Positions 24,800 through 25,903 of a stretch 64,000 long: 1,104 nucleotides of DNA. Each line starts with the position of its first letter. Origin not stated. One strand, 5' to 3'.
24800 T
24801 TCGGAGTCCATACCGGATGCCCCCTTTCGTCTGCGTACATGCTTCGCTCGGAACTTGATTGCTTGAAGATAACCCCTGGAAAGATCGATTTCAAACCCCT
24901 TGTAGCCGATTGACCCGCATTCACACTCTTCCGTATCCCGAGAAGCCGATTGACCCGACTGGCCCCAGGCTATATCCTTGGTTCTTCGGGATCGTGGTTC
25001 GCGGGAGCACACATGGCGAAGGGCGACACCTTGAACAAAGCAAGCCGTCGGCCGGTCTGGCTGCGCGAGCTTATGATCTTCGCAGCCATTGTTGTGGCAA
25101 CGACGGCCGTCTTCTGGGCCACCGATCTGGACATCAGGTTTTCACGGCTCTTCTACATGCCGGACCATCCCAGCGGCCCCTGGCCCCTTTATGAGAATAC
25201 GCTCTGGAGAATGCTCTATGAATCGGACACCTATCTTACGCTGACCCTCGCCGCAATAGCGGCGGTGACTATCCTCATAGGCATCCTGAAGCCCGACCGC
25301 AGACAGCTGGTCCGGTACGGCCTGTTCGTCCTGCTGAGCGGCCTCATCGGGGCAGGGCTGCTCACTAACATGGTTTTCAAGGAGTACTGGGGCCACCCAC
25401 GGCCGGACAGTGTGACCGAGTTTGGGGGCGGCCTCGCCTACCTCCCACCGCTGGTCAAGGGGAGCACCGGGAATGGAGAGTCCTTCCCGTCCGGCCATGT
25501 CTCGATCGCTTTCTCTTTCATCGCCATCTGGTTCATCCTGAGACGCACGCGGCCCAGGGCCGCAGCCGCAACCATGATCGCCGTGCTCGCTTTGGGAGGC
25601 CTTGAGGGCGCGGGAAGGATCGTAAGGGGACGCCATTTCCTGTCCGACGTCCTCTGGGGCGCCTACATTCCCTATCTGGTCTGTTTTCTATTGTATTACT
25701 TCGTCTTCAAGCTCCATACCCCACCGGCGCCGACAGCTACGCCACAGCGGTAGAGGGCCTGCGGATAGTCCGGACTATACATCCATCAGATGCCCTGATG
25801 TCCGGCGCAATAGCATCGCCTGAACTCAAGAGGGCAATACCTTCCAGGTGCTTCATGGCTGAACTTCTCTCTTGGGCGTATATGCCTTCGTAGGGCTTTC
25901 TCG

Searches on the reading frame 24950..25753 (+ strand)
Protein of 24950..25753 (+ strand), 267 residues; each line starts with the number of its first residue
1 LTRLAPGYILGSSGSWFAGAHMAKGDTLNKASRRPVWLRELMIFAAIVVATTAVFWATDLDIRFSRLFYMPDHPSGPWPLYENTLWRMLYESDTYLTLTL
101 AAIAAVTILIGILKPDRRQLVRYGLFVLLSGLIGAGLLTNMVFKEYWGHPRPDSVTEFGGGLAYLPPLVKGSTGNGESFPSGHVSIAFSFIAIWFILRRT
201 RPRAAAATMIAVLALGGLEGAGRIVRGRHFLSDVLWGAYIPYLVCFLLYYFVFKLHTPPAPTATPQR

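Call 76: search_protein_families(library=pfam, proteins=[window:24950-25753:+], max_evalue=0.00001)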
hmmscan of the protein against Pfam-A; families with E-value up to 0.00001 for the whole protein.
window:24950-25753:+ (267 aa): 1 family
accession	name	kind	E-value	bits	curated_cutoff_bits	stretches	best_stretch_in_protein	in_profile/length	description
PF01569.27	PAP2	-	2.1e-23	83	27.2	1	126-255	3-128/130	PAP2 superfamily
